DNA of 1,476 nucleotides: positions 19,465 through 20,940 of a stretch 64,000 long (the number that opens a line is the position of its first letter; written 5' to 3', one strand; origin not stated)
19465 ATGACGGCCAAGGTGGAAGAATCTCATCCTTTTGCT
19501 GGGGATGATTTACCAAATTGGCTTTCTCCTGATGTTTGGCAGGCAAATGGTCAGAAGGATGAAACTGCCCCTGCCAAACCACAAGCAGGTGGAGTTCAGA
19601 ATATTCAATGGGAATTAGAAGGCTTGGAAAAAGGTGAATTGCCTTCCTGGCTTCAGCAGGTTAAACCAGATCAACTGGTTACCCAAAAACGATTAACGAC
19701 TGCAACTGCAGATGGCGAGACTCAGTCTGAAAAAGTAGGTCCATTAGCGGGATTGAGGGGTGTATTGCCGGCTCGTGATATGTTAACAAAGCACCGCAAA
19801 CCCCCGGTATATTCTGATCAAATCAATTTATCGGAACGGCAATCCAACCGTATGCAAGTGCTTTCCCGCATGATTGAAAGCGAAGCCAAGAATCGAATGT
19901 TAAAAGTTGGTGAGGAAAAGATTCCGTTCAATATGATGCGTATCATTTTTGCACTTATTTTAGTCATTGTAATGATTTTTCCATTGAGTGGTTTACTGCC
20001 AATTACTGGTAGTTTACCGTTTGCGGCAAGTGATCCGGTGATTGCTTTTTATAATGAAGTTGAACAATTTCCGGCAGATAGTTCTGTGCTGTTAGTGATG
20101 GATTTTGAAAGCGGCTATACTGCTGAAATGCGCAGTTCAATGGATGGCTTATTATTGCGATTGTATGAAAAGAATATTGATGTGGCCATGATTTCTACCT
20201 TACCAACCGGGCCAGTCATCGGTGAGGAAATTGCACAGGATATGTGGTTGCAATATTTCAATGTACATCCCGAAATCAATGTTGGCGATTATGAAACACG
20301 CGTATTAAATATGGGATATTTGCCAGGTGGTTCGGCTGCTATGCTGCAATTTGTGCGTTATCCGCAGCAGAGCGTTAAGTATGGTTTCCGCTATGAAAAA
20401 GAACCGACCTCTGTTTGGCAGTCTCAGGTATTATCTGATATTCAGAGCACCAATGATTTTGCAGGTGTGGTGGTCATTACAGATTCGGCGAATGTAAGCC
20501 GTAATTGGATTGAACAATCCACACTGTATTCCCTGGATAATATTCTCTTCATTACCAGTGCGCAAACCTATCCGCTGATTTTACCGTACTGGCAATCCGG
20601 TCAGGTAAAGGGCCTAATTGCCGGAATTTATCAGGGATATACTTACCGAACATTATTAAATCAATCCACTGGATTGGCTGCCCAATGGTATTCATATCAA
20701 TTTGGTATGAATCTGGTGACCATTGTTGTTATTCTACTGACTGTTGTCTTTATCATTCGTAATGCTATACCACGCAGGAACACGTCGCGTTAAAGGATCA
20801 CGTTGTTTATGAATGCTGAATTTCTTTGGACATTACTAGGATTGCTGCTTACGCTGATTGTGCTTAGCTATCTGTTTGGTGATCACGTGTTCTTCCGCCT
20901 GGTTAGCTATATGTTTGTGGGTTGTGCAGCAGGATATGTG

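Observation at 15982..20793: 1603-aa hyper-acidic Zn-ribbon protein carrying about 20-25 PxW[LM] motifs and a C-terminal TM-domain-TM module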

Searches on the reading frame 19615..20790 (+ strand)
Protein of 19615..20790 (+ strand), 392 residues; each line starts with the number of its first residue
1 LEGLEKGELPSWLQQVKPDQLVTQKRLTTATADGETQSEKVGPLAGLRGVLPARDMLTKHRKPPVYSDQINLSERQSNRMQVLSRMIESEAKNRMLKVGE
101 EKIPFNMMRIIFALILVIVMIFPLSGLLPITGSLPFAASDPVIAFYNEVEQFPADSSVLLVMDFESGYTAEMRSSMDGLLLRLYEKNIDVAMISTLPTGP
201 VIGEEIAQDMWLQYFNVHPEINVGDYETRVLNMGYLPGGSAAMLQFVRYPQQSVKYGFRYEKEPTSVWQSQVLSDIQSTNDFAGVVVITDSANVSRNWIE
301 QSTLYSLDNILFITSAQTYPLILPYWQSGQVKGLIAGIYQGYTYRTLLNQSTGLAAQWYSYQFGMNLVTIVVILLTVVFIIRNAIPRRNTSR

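Call 10: search_protein_families(library=ncbifam, proteins=[window:19615-20790:+], max_evalue=0.1)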
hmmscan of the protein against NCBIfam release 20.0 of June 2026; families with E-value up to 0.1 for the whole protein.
window:19615-20790:+ (392 aa): 0 families

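Call 11: find_homologous_proteins(query=window:19615-20790:+, max_evalue=0.001)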
Query window:19615-20790:+ (392 aa): 10 proteins with E <= 0.001 among 3784 candidates.
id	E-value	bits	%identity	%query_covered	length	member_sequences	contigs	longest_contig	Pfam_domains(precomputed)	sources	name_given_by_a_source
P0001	3.6e-164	564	78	80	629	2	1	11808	-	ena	-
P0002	7.4e-50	188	31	92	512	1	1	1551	-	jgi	jgi:hypothetical protein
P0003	2.5e-48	183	29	98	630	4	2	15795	-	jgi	jgi:hypothetical protein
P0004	2.1e-47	180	31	97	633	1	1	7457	-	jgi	jgi:hypothetical protein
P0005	2.9e-47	180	30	95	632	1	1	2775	-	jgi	jgi:hypothetical protein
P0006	2.0e-46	177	31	99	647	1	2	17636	-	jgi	jgi:hypothetical protein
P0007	3.6e-44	169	31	97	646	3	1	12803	-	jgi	jgi:hypothetical protein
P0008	8.5e-44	168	29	98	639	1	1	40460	-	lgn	-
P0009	1.9e-43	167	30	98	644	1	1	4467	-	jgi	jgi:hypothetical protein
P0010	1.4e-35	141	29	96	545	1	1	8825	-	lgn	-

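Call 13: find_encoding_contigs(protein=P0008, flank=10000, max_places=3)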
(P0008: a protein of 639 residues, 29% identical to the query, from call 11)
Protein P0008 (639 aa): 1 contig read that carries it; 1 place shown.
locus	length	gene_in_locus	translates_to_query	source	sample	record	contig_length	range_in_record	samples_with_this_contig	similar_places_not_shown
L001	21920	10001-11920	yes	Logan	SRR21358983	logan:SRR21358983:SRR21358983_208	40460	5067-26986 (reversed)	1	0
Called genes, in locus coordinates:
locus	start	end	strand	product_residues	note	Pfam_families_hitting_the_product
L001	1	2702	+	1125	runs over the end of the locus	PF07719:TPR_2 (faint), PF03704:BTAD, PF00931:NB-ARC, PF05729:NACHT (weak), PF13191:AAA_16 (weak), PF13424:TPR_12, PF17874:TPR_MalT, PF13424:TPR_12, +6 more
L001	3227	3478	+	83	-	PF01176:eIF-1a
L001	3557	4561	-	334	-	PF01180:DHO_dh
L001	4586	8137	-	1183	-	PF01855:POR_N, PF17147:PFOR_II, PF01558:POR, PF10371:EKR, PF00037:Fer4 (weak), PF12838:Fer4_7, PF13484:Fer4_16, PF02775:TPP_enzyme_C, +6 more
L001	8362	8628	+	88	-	-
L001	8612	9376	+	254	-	PF20539:DUF6754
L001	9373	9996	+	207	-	-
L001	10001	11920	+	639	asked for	-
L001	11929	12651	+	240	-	-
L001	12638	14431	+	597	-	PF13941:MutL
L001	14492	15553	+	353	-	-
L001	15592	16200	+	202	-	-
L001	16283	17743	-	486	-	PF02878:PGM_PMM_I, PF02879:PGM_PMM_II, PF02880:PGM_PMM_III, PF00408:PGM_PMM_IV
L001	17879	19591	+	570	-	PF00027:cNMP_binding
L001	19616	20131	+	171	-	PF01327:Pep_deformylase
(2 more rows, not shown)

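Call 14: find_encoding_contigs(protein=P0010, flank=10000, max_places=3)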
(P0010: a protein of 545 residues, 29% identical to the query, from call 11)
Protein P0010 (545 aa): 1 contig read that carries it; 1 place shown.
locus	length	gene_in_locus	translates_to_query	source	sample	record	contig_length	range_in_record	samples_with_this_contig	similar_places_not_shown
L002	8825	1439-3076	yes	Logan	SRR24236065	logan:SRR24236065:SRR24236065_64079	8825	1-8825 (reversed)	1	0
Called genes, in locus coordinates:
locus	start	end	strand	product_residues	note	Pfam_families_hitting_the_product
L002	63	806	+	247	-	PF20539:DUF6754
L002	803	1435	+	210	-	-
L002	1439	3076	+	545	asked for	-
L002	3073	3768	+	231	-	-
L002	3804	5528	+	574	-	PF13941:MutL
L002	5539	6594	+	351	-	-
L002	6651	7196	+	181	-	-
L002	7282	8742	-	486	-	PF02878:PGM_PMM_I, PF02879:PGM_PMM_II, PF02880:PGM_PMM_III, PF00408:PGM_PMM_IV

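Call 16: find_related_loci(query=A1, collection=genome_contigs, flank=10000)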
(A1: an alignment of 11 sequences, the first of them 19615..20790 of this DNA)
Query A1 (392 aa) in genome_contigs; peptide patterns used: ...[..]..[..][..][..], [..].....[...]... (x = any residue, [..] = any of these).
600 stretches matched a pattern (row limit reached: there are more); 127 encode a relative of the query (tblastn E <= 1e-3); the best 80 are kept; 80 distinct loci.
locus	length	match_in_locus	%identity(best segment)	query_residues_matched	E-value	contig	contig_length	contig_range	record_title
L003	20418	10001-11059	33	4-364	5e-55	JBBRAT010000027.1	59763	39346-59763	MAG: Anaerolineales bacterium isolate Co_metawrap_2310 Cmw_2310_k141_6937130_length_59763_cov_23.9969, whole genome shot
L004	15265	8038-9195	30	2-392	7e-53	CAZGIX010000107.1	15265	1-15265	MAG TPA_asm: uncultured Anaerolineaceae bacterium isolate binchicken_co259_18 genome assembly, contig: NODE_2386_length_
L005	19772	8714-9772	30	4-366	2e-50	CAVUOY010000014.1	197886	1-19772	MAG: uncultured Chloroflexia bacterium isolate MFD05942.bin.2.106 genome assembly, contig: contig_53287, whole genome sh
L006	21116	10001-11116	31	4-389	4e-50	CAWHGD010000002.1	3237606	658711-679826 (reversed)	MAG: uncultured Chloroflexia bacterium isolate MFD00709.bin.2.28 genome assembly, contig: contig_6930, whole genome shot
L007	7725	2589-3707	30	2-379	6e-50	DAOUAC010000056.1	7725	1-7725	MAG TPA_asm: Anaerolineaceae bacterium isolate H61_600 k121_42068, whole genome shotgun sequence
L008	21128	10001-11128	31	2-389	1e-49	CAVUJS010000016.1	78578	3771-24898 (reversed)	MAG: uncultured Chloroflexia bacterium isolate MFD01721.bin.2.112 genome assembly, contig: contig_63172, whole genome sh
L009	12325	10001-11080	29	4-375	2e-49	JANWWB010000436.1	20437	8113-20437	MAG: Anaerolineales bacterium isolate SKYG130 k141_601679, whole genome shotgun sequence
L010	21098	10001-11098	29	8-381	3e-49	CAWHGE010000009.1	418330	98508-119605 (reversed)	MAG: uncultured Chloroflexia bacterium isolate MFD00709.bin.2.174 genome assembly, contig: contig_20282, whole genome sh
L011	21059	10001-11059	32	2-374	2e-48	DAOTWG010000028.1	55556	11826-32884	MAG TPA_asm: Anaerolineales bacterium isolate H12_122 k73_759882, whole genome shotgun sequence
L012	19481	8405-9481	30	7-374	4e-48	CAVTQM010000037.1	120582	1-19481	MAG: uncultured Chloroflexia bacterium isolate MFD00709.bin.2.142 genome assembly, contig: contig_20288, whole genome sh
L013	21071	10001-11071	29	3-367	9e-48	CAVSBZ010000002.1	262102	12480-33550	MAG: uncultured Chloroflexia bacterium isolate MFD02979.bin.1.145 genome assembly, contig: contig_125828, whole genome s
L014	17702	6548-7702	29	3-389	4e-48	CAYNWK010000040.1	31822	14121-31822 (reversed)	MAG TPA_asm: uncultured Anaerolineaceae bacterium isolate SRP214966_co2_130 genome assembly, contig: NODE_1679_length_31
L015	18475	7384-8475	29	4-381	2e-47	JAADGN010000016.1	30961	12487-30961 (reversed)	MAG: Chloroflexota bacterium isolate M_MetaBat.120 contig-127_3542, whole genome shotgun sequence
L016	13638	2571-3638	29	4-367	1e-46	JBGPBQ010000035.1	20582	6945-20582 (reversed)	MAG: Anaerolineae bacterium isolate OBJ_0618_130150_101 k141_277600_length_20582_cov_47.9928, whole genome shotgun seque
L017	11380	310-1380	31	2-375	4e-46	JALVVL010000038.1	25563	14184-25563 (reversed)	MAG: Anaerolineales bacterium isolate M10_metabat1_scaf2bin.023 M10_NODE_723_length_25563_cov_12.378715, whole genome sh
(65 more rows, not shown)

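Call 30: search_solved_structures(query=A2, max_evalue=10)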
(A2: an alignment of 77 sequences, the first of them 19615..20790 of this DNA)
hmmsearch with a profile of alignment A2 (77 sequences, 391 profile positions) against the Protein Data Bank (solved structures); distinct sequences matched with E-value up to 10: 4.
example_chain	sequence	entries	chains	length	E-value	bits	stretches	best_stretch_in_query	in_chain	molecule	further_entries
4pon_A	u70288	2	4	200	0.18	13.5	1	223-245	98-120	Putative RNA methylase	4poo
8h0s_A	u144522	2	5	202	0.19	13.5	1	223-245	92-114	Putative rRNA methylase YtqB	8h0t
8h1a_A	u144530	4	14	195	1.3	10.7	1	196-244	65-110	rRNA methylase YtqB | 16S rRNA (Cytosine(1402)-N(4))-methyltransferase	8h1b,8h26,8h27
9fq7_4V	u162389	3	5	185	1.7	10.3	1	20-77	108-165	Cytochrome c oxidase subunit 4 | Cg8 protein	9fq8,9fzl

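Call 32: find_homologous_proteins(query=A2, max_evalue=0.00001)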
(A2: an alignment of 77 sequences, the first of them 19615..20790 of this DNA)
Query A2 (77 sequences) (392 aa, profile of the alignment): 51 proteins with E <= 0.00001 among 8000 candidates.
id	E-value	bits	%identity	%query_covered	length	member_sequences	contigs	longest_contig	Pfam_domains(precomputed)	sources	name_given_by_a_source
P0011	5.9e-141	488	32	95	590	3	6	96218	-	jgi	jgi:hypothetical protein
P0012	2.9e-140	485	31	92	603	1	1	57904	-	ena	-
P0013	3.6e-139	482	30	99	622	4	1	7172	-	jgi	jgi:hypothetical protein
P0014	2.0e-138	479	31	92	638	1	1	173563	-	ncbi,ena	-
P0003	2.2e-137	476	29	98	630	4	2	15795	-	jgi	jgi:hypothetical protein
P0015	3.3e-137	475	30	93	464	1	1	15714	-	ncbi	ncbi:MAG: hypothetical protein ACM3PY_08730, partial [Omnitrophica WOR_2 bacterium]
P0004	3.2e-136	472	31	97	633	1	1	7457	-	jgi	jgi:hypothetical protein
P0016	3.5e-136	472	30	96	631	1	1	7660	-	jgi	jgi:hypothetical protein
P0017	1.8e-135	470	30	93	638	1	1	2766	-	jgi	jgi:hypothetical protein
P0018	3.8e-135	469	31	96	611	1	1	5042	-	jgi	jgi:hypothetical protein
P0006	2.8e-134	466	31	99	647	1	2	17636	-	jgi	jgi:hypothetical protein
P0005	3.9e-134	465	30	95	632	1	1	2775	-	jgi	jgi:hypothetical protein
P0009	9.8e-134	464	30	98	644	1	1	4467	-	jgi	jgi:hypothetical protein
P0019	3.9e-133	462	31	98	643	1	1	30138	-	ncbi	-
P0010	4.1e-133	462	29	96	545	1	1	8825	-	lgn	-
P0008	8.7e-133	461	29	98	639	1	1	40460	-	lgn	-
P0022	3.7e-131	455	28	92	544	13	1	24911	PF13240.12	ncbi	-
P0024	1.6e-127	443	28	86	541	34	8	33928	PF13240.12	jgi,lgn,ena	jgi:hypothetical protein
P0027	4.6e-126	439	28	95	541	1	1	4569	PF13240.12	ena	-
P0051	4.4e-34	136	24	59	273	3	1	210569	-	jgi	jgi:hypothetical protein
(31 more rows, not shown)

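Call 36: find_encoding_contigs(protein=P0051, flank=10000, max_places=3)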
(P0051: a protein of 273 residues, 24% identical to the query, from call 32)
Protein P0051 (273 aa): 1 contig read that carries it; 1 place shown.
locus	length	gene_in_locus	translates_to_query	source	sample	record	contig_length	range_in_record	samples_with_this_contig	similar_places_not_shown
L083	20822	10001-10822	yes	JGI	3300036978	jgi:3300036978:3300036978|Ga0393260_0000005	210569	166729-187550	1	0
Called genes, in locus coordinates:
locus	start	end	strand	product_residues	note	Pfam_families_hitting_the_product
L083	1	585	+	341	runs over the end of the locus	PF03687:UPF0164 (faint)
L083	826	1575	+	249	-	PF08239:SH3_3, PF18348:SH3_16, PF00877:NLPC_P60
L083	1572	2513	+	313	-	PF02016:Peptidase_S66, PF17676:Peptidase_S66C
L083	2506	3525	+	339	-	PF13378:MR_MLE_C, PF26685:DUF8230_C (weak)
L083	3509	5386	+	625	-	PF01520:Amidase_3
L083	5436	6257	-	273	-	PF00528:BPD_transp_1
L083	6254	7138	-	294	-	PF00528:BPD_transp_1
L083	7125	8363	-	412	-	PF01547:SBP_bac_1, PF13416:SBP_bac_8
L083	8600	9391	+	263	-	PF20539:DUF6754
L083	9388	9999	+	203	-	-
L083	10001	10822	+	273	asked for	-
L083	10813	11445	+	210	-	-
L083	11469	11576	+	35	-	-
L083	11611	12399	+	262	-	PF01904:DUF72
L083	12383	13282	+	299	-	PF00768:Peptidase_S11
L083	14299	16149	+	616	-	PF00144:Beta-lactamase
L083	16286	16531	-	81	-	PF00404:Dockerin_1 (weak)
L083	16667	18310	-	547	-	PF01293:PEPCK_ATP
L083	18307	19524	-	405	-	PF00155:Aminotran_1_2, PF01041:DegT_DnrJ_EryC1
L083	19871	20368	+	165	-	PF04461:YajQ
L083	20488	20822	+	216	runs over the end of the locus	-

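Call 42: predict_structure(alignment_id=A4)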
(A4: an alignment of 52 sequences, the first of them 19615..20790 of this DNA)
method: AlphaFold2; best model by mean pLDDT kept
length: 392 residues; sequences in the alignment: 52
mean_pLDDT: 80.1   pTM: 0.67
mean pLDDT of the five models: 80.1, 77.7, 77.7, 76.3, 75.8
residues with pLDDT >= 90: 186; 70-90: 102; 50-70: 54; < 50: 50
segments of 3 or more residues with pLDDT < 50: 1-4, 19-21, 23-39, 51-70
pLDDT, mean of each block of 10 residues (from residue 1): 52 57 45 45 54 43 46 74 84 55 72 78 64 70 97 96 95 94 96 96 95 93 91 94 93 89 87 92 97 95 89 97 97 95 92 79 84 86 74 45
secondary structure, 60 per line:
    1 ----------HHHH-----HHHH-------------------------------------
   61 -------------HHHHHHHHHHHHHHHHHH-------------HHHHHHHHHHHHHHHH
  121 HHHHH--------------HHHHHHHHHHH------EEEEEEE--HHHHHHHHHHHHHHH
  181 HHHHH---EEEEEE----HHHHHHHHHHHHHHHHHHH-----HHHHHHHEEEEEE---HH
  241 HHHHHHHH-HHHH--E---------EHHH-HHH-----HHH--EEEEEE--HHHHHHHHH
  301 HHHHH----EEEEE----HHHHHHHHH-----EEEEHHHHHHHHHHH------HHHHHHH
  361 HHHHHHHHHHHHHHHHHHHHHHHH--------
elements in order: H11-14 H20-23 H74-91 H105-125 H140-150 E157-163 H166-185 E189-194 H199-217 H223-229 E230-235 H239-248 H250-253 E284-289 H292-305 E310-314 H319-327 E333-336 H337-347 H354-384

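Call 44: fold_search(model_id=the predicted structure, library=pdb)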
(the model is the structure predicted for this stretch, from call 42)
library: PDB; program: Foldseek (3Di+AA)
matches with E <= 10: 1676; with E <= 0.001: 0
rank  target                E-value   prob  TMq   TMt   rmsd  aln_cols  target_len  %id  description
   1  6y32_D                2.9e-03  0.97  0.27  0.32   7.4       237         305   14  Structure of the GTPase heterodimer of human SRP54 and SRalpha (released 2020-09-23)
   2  7xhl_G                3.0e-03  0.98  0.25  0.21   6.3       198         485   10  Complex structure of a Glucose 6-Phosphate Dehydrogenase from Zymomonas mobilis (released 2023-04-12)
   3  4lgv_A                3.2e-03  0.97  0.23  0.21   7.1       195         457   10  X-ray crystal structure of Glucose-6-phosphate 1-dehydrogenase from Mycobacterium avium (released 2013-07-24)
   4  4lgv_B                4.3e-03  0.97  0.23  0.21   7.8       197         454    9  X-ray crystal structure of Glucose-6-phosphate 1-dehydrogenase from Mycobacterium avium (released 2013-07-24)
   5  4lgv_D                5.1e-03  0.98  0.23  0.21   7.0       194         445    9  X-ray crystal structure of Glucose-6-phosphate 1-dehydrogenase from Mycobacterium avium (released 2013-07-24)
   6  5l3q_B                5.1e-03  0.96  0.25  0.29  12.8       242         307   15  Structure of the GTPase heterodimer of human SRP54 and SRalpha (released 2016-06-08)
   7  2wyu_C                6.4e-03  0.44  0.18  0.24  14.5       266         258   12  High resolution structure of Thermus thermophilus enoyl-acyl carrier protein reductase apo-form (released 2010-11-24)
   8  1nkv_A                7.2e-03  0.91  0.20  0.29   9.4       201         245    9  X-RAY STRUCTURE OF YJHP FROM E.COLI NORTHEAST STRUCTURAL GENOMICS RESEARCH CONSORTIUM (NESG) TARGET ER13 (released 2003-01-28)
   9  1gz5_A                9.1e-03  0.77  0.23  0.20  13.8       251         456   10  Trehalose-6-phosphate synthase. OtsA (released 2003-02-07)
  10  6d24_A                1.1e-02  0.89  0.25  0.21   6.5       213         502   10  Trypanosoma cruzi Glucose-6-P Dehydrogenase in complex with G6P (released 2018-05-02)
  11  5ume_C                1.2e-02  0.23  0.15  0.18  14.2       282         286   11  Crystal Structure of 5,10-Methylenetetrahydrofolate Reductase MetF from Haemophilus influenzae (released 2017-02-22)
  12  1zp3_B                1.2e-02  0.23  0.15  0.17  14.8       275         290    9  E. coli Methylenetetrahydrofolate Reductase (oxidized) (released 2005-08-09)
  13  1iy8_A                1.3e-02  0.41  0.20  0.27  15.3       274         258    8  Crystal Structure of Levodione Reductase (released 2003-05-27)
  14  4xm1_B                1.4e-02  0.63  0.19  0.27  12.4       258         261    8  N,N'-diacetylchitobiose deacetylase from Pyrococcus furiosus in the presence of cadmium (released 2015-06-10)
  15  6fnu                  1.4e-02  0.21  0.15  0.18  16.7       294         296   12  Structure of S. cerevisiae Methylenetetrahydrofolate reductase 1, catalytic domain (released 2018-03-07)
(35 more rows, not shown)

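Call 45: find_related_loci(query=P0051, collection=metagenome_contigs, flank=8000)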
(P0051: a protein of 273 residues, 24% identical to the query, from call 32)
Query P0051 (273 aa) in metagenome_contigs; peptide patterns used: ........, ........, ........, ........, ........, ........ (x = any residue, [..] = any of these).
193 stretches matched a pattern; 3 encode a relative of the query (tblastn E <= 1e-3); 3 distinct loci.
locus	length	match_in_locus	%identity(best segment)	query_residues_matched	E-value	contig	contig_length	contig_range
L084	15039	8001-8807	70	5-273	4e-123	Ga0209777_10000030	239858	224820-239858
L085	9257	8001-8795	71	9-273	4e-122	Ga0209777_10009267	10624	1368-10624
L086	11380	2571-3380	62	4-273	2e-117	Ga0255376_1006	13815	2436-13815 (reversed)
